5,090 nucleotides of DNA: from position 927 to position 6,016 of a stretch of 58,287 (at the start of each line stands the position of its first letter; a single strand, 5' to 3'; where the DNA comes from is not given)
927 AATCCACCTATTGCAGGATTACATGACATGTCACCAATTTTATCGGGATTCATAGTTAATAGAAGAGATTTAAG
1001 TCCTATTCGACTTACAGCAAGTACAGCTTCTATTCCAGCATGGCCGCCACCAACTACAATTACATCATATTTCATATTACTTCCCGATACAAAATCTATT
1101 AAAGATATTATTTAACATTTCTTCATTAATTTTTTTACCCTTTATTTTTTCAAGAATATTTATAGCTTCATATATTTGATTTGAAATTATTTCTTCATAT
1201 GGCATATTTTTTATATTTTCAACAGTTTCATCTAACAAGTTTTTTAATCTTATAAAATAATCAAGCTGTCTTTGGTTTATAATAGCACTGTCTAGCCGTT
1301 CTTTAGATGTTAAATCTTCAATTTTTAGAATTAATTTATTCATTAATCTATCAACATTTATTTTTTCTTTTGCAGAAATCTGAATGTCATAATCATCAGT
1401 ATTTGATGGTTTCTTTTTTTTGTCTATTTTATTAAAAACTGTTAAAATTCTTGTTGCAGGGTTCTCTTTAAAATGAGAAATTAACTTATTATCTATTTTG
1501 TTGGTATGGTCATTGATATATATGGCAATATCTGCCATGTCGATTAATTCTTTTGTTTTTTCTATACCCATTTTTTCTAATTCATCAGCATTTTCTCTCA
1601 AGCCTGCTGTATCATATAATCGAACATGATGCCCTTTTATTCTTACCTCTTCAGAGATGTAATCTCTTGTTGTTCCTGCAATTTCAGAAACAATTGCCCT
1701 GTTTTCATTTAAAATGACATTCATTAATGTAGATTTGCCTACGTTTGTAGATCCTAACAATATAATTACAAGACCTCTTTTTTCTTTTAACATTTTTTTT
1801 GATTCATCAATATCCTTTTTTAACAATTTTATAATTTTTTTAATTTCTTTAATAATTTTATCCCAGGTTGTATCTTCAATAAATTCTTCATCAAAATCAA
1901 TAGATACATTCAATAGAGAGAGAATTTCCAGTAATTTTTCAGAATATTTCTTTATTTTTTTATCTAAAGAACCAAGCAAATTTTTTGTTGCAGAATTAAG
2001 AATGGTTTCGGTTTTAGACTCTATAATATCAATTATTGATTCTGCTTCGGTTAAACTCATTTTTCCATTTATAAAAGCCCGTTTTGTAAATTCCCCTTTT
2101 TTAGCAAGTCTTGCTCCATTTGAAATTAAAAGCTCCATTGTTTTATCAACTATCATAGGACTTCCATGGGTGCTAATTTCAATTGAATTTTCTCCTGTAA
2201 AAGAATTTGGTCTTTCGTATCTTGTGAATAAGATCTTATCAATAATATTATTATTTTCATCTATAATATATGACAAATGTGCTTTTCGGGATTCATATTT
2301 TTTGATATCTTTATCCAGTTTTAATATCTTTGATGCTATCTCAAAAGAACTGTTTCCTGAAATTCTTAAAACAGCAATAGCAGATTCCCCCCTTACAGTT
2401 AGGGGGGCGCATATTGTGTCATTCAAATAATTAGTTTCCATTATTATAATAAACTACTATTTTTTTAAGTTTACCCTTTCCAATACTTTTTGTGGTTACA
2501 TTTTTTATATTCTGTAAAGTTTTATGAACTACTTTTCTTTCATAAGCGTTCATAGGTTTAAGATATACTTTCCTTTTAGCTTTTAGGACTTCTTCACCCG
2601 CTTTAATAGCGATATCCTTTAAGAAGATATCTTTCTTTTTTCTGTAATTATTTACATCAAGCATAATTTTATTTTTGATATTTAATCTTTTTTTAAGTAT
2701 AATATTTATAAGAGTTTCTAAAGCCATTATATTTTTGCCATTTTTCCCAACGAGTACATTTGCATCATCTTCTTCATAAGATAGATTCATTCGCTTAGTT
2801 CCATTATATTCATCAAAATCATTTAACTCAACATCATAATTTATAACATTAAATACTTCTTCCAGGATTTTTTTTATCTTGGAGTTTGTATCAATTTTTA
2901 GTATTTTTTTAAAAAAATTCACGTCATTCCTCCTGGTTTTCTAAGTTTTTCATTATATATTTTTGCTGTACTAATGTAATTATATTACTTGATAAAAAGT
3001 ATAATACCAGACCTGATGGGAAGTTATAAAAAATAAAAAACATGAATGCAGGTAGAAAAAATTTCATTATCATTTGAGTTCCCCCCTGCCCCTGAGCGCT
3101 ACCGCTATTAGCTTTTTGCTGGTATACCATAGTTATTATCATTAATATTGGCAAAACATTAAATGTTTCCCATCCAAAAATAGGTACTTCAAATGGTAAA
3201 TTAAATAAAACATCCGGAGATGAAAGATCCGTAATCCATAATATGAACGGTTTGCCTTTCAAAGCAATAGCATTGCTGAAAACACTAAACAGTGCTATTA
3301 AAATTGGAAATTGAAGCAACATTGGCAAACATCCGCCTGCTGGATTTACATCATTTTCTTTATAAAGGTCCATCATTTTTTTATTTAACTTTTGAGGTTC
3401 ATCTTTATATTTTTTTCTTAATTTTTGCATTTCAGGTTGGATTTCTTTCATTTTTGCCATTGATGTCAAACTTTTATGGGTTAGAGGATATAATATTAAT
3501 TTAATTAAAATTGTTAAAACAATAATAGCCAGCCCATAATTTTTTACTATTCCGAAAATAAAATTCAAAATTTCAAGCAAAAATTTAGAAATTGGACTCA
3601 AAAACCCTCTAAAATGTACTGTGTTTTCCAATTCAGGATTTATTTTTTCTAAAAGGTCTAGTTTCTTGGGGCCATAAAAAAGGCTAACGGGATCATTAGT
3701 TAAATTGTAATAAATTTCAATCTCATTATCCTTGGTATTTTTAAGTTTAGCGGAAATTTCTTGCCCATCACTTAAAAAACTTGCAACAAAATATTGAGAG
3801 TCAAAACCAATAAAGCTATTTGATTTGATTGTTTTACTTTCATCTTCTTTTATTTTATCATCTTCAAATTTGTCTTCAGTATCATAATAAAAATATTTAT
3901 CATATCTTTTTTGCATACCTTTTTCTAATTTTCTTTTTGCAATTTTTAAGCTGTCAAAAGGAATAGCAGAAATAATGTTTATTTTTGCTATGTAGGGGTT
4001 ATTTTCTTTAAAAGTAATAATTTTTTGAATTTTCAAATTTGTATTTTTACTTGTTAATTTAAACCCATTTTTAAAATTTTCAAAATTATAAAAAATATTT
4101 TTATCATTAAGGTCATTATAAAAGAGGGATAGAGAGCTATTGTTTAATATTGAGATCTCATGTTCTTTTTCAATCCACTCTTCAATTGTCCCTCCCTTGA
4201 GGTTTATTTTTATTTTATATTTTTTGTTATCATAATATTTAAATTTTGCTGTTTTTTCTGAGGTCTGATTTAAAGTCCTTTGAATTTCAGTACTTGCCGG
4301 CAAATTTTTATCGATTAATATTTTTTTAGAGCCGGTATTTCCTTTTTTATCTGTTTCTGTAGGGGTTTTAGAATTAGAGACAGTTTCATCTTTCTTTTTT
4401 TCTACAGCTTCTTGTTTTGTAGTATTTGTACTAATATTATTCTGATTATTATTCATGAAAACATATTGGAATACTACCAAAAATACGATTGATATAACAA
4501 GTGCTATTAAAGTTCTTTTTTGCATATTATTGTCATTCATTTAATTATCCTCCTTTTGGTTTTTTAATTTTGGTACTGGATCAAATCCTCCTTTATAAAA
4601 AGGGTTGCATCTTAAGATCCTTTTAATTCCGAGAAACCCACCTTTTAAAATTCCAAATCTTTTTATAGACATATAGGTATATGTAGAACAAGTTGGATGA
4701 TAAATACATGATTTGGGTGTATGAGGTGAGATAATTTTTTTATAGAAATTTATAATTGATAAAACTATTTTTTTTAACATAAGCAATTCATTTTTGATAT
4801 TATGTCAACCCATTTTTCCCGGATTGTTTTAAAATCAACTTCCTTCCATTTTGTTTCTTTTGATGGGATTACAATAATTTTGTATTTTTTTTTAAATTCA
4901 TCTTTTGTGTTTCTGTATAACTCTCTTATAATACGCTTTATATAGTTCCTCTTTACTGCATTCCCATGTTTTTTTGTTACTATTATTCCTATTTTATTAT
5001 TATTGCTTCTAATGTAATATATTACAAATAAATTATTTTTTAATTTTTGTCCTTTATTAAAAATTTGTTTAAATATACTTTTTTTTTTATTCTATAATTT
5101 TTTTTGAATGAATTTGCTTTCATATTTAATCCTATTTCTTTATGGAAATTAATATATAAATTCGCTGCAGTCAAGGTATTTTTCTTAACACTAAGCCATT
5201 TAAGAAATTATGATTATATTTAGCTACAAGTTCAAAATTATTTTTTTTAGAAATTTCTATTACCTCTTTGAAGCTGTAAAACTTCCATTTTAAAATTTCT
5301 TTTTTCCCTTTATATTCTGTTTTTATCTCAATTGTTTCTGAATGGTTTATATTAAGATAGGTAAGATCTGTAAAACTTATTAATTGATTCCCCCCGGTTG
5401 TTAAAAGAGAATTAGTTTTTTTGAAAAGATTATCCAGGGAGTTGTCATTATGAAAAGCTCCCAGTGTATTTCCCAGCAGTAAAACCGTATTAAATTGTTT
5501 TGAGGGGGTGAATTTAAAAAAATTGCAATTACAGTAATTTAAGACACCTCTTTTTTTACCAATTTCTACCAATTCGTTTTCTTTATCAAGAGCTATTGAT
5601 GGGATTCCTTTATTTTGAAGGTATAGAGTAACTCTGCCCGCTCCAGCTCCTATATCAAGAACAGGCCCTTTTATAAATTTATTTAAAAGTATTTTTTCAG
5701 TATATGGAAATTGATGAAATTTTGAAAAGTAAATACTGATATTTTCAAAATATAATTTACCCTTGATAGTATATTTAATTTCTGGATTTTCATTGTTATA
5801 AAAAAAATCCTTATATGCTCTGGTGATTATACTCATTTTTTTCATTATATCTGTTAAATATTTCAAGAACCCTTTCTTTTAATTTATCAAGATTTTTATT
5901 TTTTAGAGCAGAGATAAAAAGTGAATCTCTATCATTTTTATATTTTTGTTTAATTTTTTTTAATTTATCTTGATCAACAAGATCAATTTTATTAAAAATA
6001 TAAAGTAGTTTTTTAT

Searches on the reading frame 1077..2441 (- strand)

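Call 84: search_protein_families(library=pfam, proteins=[window:1077-2441:-], max_evalue=0.00001)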
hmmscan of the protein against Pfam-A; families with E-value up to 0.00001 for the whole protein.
window:1077-2441:- (454 aa): 5 families
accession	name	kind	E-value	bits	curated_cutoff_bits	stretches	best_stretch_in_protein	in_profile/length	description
PF10396.14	TrmE_N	-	5.6e-38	130.2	29.8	1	9-127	1-117/117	GTP-binding protein TrmE N-terminus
PF12631.12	MnmE_helical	-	2.4e-36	126.3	40.1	1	130-451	1-211/211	MnmE helical domain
PF01926.29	MMR_HSR1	-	6.6e-22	78.2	21.9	1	226-338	2-113/113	50S ribosome-binding GTPase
PF02421.24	FeoB_N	-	3.2e-06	27.2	27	1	226-344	3-120/156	Ferrous iron transport protein B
PF00071.28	Ras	-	8.2e-06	25.9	21.6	0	226-371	2-157/162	Ras family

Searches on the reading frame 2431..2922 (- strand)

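Call 86: search_protein_families(library=pfam, proteins=[window:2431-2922:-], max_evalue=0.0001)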
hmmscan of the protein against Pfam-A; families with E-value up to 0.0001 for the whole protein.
window:2431-2922:- (163 aa): 2 families
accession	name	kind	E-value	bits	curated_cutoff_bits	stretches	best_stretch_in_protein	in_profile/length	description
PF01424.28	R3H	-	1.1e-15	57.8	26.8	1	100-158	2-59/60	R3H domain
PF13083.13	KH_KhpA-B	-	5.1e-07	29.9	32.1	1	17-79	5-65/73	KhpA/KhpB, KH domain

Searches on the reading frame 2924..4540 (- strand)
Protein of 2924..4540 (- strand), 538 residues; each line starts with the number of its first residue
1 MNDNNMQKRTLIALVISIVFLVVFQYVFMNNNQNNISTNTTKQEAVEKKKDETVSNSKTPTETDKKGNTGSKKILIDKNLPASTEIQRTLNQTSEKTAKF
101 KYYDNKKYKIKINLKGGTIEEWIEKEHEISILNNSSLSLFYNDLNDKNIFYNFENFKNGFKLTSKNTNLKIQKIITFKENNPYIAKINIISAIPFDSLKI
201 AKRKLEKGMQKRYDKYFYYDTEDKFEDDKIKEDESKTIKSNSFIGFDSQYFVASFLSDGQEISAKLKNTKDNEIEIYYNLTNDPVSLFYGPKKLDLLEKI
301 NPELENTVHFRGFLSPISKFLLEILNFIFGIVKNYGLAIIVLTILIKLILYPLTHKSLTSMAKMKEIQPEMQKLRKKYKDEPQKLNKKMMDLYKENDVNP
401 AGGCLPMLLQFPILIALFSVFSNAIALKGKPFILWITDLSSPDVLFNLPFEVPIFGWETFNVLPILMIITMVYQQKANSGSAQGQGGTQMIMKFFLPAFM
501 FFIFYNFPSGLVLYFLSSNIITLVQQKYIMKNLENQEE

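Call 84: search_protein_families(library=pfam, proteins=[window:2924-4540:-], max_evalue=0.00001)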
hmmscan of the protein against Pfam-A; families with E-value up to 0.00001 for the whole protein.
window:2924-4540:- (538 aa): 2 families
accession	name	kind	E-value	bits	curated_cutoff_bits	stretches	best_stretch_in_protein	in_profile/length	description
PF02096.25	60KD_IMP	-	3.9e-63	212.7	35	1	335-531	1-163/163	60Kd inner membrane protein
PF14849.12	YidC_periplas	-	4.8e-10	40.3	24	1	211-322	164-281/283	YidC periplasmic domain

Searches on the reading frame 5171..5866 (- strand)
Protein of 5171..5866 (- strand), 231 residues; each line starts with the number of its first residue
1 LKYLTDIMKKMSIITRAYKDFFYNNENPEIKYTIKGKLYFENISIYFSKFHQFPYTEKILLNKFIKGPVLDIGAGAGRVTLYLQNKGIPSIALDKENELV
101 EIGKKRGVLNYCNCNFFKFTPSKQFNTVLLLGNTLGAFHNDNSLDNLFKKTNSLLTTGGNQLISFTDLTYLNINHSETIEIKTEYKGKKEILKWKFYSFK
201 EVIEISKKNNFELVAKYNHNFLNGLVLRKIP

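Call 86: search_protein_families(library=pfam, proteins=[window:5171-5866:-], max_evalue=0.0001)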
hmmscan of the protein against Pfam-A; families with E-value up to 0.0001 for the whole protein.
window:5171-5866:- (231 aa): 1 family
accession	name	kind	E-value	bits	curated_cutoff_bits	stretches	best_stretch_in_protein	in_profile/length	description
PF13649.12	Methyltransf_25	-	2e-06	28.8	27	1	69-159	1-97/97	Methyltransferase domain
